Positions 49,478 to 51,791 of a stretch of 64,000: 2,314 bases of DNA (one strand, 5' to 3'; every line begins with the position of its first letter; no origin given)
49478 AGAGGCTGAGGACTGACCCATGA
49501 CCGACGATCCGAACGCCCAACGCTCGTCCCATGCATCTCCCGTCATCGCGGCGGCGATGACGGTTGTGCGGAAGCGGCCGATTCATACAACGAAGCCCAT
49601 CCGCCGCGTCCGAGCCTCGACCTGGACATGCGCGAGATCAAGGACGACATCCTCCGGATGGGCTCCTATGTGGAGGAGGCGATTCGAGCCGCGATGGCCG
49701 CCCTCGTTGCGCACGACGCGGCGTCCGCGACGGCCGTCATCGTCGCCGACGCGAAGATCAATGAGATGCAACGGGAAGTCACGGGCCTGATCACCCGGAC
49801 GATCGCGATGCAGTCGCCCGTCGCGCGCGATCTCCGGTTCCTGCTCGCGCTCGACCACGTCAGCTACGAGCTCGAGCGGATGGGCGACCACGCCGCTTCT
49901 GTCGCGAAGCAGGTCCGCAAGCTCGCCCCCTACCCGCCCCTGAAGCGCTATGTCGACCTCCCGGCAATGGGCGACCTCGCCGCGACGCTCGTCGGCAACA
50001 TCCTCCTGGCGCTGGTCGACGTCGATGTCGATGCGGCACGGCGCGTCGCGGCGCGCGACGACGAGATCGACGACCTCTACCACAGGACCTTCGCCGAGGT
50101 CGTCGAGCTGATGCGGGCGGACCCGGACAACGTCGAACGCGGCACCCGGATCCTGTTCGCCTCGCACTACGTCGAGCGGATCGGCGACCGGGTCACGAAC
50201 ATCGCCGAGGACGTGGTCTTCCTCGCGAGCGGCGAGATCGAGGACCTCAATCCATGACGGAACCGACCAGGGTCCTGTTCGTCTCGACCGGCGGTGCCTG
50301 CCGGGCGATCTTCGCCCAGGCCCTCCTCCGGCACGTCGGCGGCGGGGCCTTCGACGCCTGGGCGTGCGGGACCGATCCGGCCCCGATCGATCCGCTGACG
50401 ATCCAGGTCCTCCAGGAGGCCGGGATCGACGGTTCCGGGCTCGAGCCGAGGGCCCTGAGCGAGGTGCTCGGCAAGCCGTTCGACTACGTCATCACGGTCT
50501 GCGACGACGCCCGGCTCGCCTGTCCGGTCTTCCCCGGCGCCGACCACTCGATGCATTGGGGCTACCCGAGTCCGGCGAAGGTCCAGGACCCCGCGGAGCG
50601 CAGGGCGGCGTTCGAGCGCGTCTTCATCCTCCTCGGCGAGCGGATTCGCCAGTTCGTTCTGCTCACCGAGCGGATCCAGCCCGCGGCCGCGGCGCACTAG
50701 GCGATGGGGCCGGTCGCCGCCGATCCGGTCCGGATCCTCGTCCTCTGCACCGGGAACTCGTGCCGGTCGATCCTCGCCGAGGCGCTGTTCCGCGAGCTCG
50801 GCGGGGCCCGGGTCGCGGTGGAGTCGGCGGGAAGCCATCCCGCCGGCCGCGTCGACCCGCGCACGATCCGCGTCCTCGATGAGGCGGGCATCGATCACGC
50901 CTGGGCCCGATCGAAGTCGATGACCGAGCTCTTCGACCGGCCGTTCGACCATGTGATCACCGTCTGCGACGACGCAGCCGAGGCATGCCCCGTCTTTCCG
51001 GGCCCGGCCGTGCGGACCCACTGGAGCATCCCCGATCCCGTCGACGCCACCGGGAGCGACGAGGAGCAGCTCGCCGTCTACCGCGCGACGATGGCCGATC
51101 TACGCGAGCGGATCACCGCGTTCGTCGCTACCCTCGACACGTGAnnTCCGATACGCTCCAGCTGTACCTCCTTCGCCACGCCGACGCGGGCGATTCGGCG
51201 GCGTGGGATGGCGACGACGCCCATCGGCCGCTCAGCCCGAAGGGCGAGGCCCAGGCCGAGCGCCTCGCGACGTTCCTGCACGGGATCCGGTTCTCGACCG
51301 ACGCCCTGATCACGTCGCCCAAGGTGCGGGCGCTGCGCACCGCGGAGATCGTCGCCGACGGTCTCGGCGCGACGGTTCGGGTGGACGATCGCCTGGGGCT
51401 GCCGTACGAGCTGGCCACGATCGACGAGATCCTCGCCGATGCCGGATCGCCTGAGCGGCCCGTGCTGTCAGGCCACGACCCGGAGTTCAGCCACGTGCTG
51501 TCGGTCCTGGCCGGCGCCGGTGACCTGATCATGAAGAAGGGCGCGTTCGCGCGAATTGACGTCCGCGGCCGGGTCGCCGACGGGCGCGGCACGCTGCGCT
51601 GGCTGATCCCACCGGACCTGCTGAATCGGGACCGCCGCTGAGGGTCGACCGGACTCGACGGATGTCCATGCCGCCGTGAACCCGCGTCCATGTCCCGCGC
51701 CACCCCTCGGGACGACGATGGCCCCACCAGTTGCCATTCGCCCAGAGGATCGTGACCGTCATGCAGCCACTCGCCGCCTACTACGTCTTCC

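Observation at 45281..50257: Heavily disrupted pstSCAB sits behind a PHO-box-like promoter, next to an intact phoU and intact polyphosphate genes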

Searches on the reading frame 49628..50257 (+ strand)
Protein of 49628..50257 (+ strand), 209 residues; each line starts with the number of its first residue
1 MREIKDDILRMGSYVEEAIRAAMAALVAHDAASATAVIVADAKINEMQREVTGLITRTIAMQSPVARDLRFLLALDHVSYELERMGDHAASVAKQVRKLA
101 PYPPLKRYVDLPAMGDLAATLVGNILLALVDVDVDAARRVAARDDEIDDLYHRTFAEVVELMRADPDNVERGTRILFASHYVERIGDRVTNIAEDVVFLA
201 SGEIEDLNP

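Call 5: find_encoding_contigs(protein=window:49628-50257:+, flank=10000, max_places=10)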
Protein window:49628-50257:+ (209 aa): no gene with exactly this product is on record in the collection.

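Call 6: search_protein_families(library=pfam, proteins=[window:49628-50257:+], max_evalue=0.01)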
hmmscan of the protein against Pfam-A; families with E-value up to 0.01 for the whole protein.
window:49628-50257:+ (209 aa): 1 family
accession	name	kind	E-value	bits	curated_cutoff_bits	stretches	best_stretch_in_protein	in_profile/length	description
PF01895.24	PhoU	-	1.1e-37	128.7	23.5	2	8-96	1-89/89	PhoU domain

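Call 7: find_related_loci(query=window:49628-50257:+, collection=genome_contigs, flank=10000)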
Query window:49628-50257:+ (209 aa) in genome_contigs; peptide patterns used: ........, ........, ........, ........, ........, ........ (x = any residue, [..] = any of these).
600 stretches matched a pattern (row limit reached: there are more); 552 encode a relative of the query (tblastn E <= 1e-3); the best 80 are kept; 80 distinct loci.
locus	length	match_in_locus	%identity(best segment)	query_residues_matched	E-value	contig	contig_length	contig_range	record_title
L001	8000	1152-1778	90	1-209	2e-119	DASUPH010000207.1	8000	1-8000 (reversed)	MAG TPA_asm: Candidatus Limnocylindrales bacterium isolate SMAG_U1649 k141_1129117, whole genome shotgun sequence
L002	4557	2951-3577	84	1-209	3e-113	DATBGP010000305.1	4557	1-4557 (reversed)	MAG TPA_asm: Candidatus Limnocylindrales bacterium isolate SMAG_U3840 k141_896010, whole genome shotgun sequence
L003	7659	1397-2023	83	1-209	1e-109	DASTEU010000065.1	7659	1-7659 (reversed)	MAG TPA_asm: Candidatus Limnocylindrales bacterium isolate SMAG_U855 k141_825640, whole genome shotgun sequence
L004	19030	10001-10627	84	1-209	6e-107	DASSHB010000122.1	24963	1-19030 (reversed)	MAG TPA_asm: Candidatus Limnocylindrales bacterium isolate SMAG_U1048 k141_1065235, whole genome shotgun sequence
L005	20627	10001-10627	85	1-209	1e-105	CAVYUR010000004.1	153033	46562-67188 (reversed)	MAG: uncultured Chloroflexia bacterium isolate MFD04935.bin.2.65 genome assembly, contig: contig_33129, whole genome sho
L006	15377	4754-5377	90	1-208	2e-105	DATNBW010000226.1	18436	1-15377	MAG TPA_asm: Verrucomicrobiia bacterium isolate SMAG_U11198 k141_4709817, whole genome shotgun sequence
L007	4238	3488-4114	85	1-209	9e-106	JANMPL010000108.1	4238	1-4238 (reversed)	MAG: Chloroflexota bacterium isolate OTE_51_metabat_464 OTE_51_k141_3848125, whole genome shotgun sequence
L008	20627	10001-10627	85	1-209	3e-104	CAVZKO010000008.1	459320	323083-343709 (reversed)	MAG: uncultured Chloroflexia bacterium isolate MFD09267.bin.2.309 genome assembly, contig: contig_57525, whole genome sh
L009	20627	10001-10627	76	1-209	1e-103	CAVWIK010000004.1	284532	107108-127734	MAG: uncultured Chloroflexia bacterium isolate MFD02199.bin.2.130 genome assembly, contig: contig_99323, whole genome sh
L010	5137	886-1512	76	1-209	1e-103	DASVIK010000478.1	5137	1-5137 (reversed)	MAG TPA_asm: Candidatus Limnocylindrales bacterium isolate SMAG_U2991 k141_172138, whole genome shotgun sequence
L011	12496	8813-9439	83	1-209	5e-103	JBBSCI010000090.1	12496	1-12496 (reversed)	MAG: Candidatus Limnocylindrales bacterium isolate metawrap_la6_14 metawrap_la6_14_K_1757062_L_12496_cov_8.0000, whole g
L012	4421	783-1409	83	1-209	2e-103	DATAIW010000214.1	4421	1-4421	MAG TPA_asm: Candidatus Limnocylindrales bacterium isolate SMAG_U6894 k141_124137, whole genome shotgun sequence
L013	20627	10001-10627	74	1-209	4e-100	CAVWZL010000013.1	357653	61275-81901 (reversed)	MAG: uncultured Chloroflexia bacterium isolate MFD04212.bin.2.194 genome assembly, contig: contig_42856, whole genome sh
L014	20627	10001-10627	90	1-209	1e-99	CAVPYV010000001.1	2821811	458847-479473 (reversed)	MAG: uncultured Chloroflexia bacterium isolate MFD04944.bin.2.33 genome assembly, contig: contig_12346, whole genome sho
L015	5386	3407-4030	77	2-209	7e-100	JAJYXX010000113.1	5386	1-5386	MAG: Chloroflexi bacterium isolate FK3.bin76 NODE_28947_length_5386_cov_6.432021, whole genome shotgun sequence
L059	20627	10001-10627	67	1-209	2e-86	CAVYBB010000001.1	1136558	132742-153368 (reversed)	MAG: uncultured Chloroflexia bacterium isolate MFD04944.bin.2.224 genome assembly, contig: contig_11267, whole genome sh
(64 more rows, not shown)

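Call 44: search_protein_families(library=ncbifam, proteins=[L059:4950-5738:+], max_evalue=0.00001)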
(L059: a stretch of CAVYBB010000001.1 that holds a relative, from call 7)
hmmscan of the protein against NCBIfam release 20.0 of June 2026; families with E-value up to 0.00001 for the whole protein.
L059:4950-5738:+ (262 aa): 32 families (the best 25 are shown)
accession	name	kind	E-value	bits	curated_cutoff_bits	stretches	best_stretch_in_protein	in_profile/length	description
NF040689.1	MtrAB_MtrA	equivalog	9.3e-22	77.4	300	1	70-253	34-217/219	MtrAB system response regulator MtrA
NF045944.1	ResRegRpaBCyano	equivalog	3.8e-20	72.2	330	1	69-254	32-227/229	response regulator transcription factor RpaB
NF007005.1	PRK09468.1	equivalog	1e-17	64.4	331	1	100-256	69-233/237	osmolarity response regulator transcription factor OmpR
TIGR02154.1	PhoB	equivalog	2.2e-17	63.1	296.2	1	74-255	42-226/226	phosphate regulon transcriptional regulator PhoB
NF007820.0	PRK10529.1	equivalog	1.1e-16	61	325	1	101-254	67-223/225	two-component system response regulator KdpE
NF045914.1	RespRegNblR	equivalog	5.4e-15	55.6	300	1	68-252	40-223/228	response regulator transcription factor NblR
NF040534.1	resp_reg_YycF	equivalog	2.2e-14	53.3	340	1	98-253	63-226/231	response regulator YycF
NF007546.0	PRK10161.1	equivalog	2.3e-14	53.5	471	1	105-255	75-226/229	phosphate response regulator transcription factor PhoB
TIGR01387.1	cztR_silR_copR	subfamily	3.5e-14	53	279.2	1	105-253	69-217/218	heavy metal response regulator transcription factor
NF053854.1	RespRegPhoBBctds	equivalog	1.4e-13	50.7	270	1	105-254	70-224/225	two-component system response regulator PhoB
NF007346.1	PRK09836.1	equivalog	1e-12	48.4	420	1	106-257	72-224/227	copper/silver response regulator transcription factor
NF008296.0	PRK11083.1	equivalog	1.8e-12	47.1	273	1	59-252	28-223/228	two-component system response regulator CreB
NF033118.1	vanR-O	exception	1.5e-11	44.2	505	1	109-255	78-221/233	vancomycin resistance response regulator transcription factor VanR-O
NF007928.2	PRK10643.1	equivalog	1.7e-11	44.2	330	1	100-253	66-215/216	two-component system response regulator PmrA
NF041209.1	resp_regPieR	equivalog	2.2e-11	43.8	450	1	106-255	71-228/231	two component system response regulator PieR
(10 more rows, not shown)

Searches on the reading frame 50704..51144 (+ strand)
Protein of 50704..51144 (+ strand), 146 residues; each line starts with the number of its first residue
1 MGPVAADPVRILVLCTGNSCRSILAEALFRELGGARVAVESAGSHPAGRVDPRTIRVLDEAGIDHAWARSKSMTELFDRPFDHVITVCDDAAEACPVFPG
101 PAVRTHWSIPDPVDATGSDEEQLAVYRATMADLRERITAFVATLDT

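Call 26: find_encoding_contigs(protein=window:50704-51144:+, flank=10000, max_places=6)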
Protein window:50704-51144:+ (146 aa): no gene with exactly this product is on record in the collection.

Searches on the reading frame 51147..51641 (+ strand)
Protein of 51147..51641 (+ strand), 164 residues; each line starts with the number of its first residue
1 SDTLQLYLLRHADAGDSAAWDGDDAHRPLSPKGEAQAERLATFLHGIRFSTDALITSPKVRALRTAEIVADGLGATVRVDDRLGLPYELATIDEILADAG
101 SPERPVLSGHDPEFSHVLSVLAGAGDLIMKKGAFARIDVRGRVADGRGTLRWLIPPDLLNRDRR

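Call 58: search_protein_families(library=pfam, proteins=[window:51147-51641:+], max_evalue=0.01)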
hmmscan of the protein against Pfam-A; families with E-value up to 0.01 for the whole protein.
window:51147-51641:+ (164 aa): 1 family
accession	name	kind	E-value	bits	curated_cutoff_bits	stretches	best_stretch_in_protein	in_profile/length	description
PF00300.27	His_Phos_1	-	6.8e-13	49.2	21.7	1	6-83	1-77/194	Histidine phosphatase superfamily (branch 1)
